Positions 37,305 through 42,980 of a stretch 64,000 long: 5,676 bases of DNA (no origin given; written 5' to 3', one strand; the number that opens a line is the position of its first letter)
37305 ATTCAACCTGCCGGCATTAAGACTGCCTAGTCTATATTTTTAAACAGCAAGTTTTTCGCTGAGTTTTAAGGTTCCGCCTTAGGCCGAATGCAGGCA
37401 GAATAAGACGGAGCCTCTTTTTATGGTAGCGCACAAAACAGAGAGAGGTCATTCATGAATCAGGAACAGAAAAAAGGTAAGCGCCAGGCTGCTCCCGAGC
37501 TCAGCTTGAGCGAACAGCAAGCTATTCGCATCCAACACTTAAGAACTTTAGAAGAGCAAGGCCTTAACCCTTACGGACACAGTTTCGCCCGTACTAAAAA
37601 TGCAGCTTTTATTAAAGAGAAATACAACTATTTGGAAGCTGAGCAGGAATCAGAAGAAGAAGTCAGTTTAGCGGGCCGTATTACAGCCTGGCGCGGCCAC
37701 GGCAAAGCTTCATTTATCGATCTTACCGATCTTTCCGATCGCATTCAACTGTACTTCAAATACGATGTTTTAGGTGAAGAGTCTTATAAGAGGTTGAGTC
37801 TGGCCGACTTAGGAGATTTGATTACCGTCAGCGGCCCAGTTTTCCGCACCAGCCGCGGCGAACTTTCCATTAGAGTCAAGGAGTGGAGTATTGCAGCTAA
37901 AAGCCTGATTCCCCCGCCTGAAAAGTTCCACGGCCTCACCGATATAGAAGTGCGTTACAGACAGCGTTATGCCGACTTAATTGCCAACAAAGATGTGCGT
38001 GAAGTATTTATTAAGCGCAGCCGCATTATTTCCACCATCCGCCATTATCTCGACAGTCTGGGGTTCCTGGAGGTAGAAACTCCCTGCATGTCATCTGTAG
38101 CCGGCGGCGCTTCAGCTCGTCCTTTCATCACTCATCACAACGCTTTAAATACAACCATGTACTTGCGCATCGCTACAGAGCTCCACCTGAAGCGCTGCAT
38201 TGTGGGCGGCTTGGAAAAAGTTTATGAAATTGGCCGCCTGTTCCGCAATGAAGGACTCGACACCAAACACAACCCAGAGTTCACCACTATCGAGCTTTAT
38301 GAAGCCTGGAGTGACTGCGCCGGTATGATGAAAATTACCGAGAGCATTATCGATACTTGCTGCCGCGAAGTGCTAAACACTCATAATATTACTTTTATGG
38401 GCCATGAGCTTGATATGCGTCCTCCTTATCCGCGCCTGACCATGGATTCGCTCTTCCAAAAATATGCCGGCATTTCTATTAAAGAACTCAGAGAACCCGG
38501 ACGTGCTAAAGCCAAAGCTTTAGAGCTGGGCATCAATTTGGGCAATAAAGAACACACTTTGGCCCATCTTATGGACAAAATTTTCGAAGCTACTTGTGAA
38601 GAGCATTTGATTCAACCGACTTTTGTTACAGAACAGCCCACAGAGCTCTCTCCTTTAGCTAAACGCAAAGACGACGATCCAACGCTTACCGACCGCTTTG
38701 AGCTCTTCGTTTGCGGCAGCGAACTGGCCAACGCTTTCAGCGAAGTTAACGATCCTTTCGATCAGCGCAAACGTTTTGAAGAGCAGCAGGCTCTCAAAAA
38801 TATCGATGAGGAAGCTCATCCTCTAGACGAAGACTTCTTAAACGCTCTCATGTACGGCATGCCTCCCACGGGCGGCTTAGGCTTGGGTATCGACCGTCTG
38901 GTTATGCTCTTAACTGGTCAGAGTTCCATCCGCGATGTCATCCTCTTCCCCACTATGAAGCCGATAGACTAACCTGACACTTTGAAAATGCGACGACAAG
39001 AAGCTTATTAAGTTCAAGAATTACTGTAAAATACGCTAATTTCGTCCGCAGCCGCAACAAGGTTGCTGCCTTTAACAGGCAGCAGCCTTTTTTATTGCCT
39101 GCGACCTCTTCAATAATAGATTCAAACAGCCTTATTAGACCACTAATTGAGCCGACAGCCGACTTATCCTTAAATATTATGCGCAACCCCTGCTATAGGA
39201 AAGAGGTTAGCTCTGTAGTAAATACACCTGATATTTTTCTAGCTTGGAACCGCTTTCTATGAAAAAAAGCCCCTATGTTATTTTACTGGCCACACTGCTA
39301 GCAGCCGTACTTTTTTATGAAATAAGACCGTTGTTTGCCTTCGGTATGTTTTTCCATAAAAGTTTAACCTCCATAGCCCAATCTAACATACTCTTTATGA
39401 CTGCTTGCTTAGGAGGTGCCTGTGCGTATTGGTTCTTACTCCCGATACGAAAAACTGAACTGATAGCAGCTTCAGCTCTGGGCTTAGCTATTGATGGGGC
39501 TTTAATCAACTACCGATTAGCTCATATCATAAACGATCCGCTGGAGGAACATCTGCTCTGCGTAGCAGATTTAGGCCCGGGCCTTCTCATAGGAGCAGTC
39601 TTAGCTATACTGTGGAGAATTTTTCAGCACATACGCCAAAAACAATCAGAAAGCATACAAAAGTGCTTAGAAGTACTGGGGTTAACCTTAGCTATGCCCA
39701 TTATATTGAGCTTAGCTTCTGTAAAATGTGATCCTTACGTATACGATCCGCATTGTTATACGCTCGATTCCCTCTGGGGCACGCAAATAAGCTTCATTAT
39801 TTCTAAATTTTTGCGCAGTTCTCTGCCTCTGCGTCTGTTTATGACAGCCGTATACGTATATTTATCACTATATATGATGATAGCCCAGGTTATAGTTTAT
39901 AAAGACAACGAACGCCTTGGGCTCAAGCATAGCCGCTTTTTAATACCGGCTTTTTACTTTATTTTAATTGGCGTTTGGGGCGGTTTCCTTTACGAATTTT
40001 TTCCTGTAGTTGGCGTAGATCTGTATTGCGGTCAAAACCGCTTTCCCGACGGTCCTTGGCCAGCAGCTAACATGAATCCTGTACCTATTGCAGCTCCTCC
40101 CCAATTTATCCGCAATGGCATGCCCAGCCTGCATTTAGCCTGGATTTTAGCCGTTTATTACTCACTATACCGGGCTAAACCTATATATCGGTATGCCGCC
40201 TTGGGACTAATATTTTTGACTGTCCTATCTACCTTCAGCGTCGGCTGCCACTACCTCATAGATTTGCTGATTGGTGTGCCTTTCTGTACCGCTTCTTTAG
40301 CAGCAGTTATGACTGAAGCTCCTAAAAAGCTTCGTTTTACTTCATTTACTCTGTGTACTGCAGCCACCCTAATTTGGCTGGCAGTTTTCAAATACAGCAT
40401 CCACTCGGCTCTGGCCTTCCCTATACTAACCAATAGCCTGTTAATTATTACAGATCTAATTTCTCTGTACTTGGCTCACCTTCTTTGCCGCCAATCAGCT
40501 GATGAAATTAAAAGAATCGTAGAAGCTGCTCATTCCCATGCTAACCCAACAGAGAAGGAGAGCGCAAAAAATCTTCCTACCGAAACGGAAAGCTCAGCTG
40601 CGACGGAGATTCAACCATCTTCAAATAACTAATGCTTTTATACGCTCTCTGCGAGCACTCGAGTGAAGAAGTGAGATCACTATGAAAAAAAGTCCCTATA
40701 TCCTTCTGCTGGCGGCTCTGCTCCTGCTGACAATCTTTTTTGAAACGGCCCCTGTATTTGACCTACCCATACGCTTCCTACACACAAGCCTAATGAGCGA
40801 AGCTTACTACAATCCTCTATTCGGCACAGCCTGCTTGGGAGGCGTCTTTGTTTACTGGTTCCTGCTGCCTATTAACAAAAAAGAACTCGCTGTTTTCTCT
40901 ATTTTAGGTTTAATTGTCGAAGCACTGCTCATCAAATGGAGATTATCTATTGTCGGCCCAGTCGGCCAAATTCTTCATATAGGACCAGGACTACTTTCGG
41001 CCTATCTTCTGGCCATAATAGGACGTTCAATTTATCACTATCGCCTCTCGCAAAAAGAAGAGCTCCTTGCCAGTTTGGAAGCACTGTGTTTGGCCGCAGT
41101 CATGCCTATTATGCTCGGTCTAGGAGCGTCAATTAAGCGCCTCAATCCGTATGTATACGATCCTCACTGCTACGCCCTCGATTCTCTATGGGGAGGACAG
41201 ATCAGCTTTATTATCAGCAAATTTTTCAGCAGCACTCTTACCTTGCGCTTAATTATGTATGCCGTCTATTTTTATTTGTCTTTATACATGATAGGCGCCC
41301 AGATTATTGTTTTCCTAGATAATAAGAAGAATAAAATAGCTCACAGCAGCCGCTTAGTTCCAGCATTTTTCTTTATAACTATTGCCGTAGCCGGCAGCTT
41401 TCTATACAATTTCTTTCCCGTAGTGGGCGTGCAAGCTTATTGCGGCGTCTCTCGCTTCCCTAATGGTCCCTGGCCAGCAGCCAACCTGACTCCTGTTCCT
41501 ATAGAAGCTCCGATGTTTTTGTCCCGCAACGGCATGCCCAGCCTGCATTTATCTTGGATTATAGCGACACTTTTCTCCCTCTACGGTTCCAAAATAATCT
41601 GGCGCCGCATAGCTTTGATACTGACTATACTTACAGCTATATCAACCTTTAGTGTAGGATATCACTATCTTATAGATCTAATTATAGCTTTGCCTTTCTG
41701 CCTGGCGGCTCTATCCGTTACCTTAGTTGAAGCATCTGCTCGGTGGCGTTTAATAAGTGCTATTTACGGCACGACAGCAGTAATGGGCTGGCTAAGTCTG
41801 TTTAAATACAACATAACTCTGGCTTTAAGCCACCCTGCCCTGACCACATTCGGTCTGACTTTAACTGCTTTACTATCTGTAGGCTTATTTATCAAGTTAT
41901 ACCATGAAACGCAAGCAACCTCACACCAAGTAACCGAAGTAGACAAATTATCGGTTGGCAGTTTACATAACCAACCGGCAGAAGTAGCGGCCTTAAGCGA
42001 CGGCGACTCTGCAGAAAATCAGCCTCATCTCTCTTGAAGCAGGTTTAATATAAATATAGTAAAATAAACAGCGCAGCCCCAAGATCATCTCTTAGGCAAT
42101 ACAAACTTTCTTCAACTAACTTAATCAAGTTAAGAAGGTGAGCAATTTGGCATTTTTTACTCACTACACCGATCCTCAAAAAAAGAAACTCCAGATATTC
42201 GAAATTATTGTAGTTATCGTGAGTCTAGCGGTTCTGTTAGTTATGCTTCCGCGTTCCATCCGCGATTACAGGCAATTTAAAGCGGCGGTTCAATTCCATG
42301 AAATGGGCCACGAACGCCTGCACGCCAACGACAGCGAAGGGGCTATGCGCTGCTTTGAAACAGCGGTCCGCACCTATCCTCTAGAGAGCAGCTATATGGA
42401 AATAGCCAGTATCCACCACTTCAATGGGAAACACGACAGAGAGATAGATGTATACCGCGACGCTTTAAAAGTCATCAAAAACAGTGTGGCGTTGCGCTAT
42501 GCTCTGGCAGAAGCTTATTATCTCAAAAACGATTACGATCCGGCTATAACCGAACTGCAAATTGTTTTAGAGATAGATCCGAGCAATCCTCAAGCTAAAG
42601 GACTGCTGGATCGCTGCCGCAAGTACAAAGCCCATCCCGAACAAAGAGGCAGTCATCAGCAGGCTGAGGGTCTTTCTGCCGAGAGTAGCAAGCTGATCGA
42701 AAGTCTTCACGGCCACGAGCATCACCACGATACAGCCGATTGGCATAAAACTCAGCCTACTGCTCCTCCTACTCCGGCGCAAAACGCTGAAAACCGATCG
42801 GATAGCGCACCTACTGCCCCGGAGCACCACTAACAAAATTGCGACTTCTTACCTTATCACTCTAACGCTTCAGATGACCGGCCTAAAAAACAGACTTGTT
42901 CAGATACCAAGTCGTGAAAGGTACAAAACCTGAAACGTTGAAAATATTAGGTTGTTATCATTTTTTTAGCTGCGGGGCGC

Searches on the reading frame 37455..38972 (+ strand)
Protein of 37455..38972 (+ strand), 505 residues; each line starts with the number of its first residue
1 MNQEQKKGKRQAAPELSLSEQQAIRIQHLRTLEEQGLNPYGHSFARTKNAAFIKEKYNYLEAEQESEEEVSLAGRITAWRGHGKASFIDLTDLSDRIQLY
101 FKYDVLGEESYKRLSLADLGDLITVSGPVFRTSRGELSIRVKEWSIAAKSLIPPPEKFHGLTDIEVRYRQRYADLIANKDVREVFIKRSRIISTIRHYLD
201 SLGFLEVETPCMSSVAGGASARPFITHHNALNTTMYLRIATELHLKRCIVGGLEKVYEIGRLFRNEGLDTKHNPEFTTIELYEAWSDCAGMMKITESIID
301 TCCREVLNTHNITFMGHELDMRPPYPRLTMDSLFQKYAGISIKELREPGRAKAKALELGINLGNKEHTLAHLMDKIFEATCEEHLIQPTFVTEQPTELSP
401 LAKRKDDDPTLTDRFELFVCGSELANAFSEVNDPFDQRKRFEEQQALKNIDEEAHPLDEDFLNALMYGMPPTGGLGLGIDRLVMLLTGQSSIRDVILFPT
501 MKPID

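Call 69: find_encoding_contigs(protein=window:37455-38972:+, flank=10000, max_places=6)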
Protein window:37455-38972:+ (505 aa): 4 contigs read that carry it; 1 place shown.
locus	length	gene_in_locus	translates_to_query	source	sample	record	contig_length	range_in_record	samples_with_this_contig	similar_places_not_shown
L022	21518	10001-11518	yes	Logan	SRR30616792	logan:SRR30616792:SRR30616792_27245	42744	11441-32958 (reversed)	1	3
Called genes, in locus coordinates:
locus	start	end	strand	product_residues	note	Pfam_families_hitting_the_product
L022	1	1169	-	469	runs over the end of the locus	PF03169:OPT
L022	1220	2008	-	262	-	PF01435:Peptidase_M48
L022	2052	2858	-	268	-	PF00005:ABC_tran, PF13304:AAA_21 (faint)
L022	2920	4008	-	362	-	PF01032:FecCD, PF00950:ABC-3 (weak)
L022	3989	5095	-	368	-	PF01497:Peripla_BP_2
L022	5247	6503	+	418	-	PF00202:Aminotran_3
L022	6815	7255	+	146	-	PF00407:Bet_v_1 (weak), PF10604:Polyketide_cyc2, PF03364:Polyketide_cyc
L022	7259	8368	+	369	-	PF01488:Shikimate_DH, PF02719:Polysacc_synt_2 (weak), PF08659:KR (faint)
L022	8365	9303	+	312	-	-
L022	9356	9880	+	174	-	PF03449:GreA_GreB_N, PF01272:GreA_GreB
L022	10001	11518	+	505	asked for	PF01336:tRNA_anti-codon, PF00152:tRNA-synt_2, PF01409:tRNA-synt_2d (faint)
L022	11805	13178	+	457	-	PF14378:PAP2_3, PF01569:PAP2 (weak)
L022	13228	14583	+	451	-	PF14378:PAP2_3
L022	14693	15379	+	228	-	PF00515:TPR_1 (faint), PF07719:TPR_2 (faint), PF13181:TPR_8 (faint), PF13424:TPR_12 (faint), PF13428:TPR_14 (faint), PF13414:TPR_11 (faint), PF13432:TPR_16 (faint), PF14559:TPR_19 (weak)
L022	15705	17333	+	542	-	-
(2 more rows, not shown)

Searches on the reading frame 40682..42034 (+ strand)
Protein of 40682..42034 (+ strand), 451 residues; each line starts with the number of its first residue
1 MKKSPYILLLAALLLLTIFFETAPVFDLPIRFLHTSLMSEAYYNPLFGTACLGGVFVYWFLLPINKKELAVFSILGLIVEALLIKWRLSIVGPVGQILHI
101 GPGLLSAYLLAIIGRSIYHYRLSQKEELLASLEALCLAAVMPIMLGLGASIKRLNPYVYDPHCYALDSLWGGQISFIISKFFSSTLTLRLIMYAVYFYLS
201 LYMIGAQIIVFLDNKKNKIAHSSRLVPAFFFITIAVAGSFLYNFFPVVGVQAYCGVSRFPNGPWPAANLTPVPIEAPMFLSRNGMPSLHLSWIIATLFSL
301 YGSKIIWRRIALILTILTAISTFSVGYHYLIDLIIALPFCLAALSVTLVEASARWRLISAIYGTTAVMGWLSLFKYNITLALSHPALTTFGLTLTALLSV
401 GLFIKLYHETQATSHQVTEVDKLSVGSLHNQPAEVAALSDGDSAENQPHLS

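Call 50: search_protein_families(library=pfam, proteins=[window:40682-42034:+], max_evalue=0.001)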
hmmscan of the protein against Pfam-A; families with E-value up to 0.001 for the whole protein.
window:40682-42034:+ (451 aa): 2 families
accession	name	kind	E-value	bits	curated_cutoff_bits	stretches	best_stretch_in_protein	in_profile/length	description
PF14378.12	PAP2_3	-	8.3e-11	42.5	27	1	165-344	5-188/190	PAP2 superfamily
PF01569.27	PAP2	-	0.00012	22.3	27.2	1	282-346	48-120/130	PAP2 superfamily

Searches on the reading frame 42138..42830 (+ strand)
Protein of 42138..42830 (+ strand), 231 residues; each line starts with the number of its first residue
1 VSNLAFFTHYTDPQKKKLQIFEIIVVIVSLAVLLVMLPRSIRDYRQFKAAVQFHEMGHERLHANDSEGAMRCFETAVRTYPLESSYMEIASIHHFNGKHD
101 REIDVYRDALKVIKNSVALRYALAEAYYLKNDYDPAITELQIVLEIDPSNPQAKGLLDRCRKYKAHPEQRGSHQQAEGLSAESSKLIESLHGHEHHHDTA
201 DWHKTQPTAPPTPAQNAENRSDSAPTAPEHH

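Call 50: search_protein_families(library=pfam, proteins=[window:42138-42830:+], max_evalue=0.001)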
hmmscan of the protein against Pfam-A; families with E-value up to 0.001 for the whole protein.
window:42138-42830:+ (231 aa): 11 families
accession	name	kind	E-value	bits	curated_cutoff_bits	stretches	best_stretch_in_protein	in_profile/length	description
PF13181.12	TPR_8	-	4.6e-09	36.2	25.7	0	119-150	3-34/34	Tetratricopeptide repeat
PF13428.12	TPR_14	-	1.4e-08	35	23.5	0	118-154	2-38/44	Tetratricopeptide repeat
PF14559.12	TPR_19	-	9.5e-08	32.7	25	1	103-159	11-67/68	Tetratricopeptide repeat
PF07719.23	TPR_2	-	1.7e-07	31.3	27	1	120-150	4-34/34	Tetratricopeptide repeat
PF13432.12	TPR_16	-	2.4e-07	31.5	32.7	0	117-151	31-65/65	Tetratricopeptide repeat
PF13414.12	TPR_11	-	5.2e-07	29.7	26.8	1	125-153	2-30/42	TPR repeat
PF00515.34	TPR_1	-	3e-06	27.3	27.8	0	120-150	4-34/34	Tetratricopeptide repeat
PF13424.12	TPR_12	-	8.5e-06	26.3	30.1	0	84-147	4-75/77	Tetratricopeptide repeat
PF13174.12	TPR_6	-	2.5e-05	25.1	26.3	0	121-148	4-31/33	Tetratricopeptide repeat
PF14853.12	Fis1_TPR_C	-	3.9e-05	24.2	25.3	1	121-161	5-45/53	Fis1 C-terminal tetratricopeptide repeat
PF12895.13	ANAPC3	-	0.00061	20.5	27.2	0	110-160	16-65/82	Anaphase-promoting complex, cyclosome, subunit 3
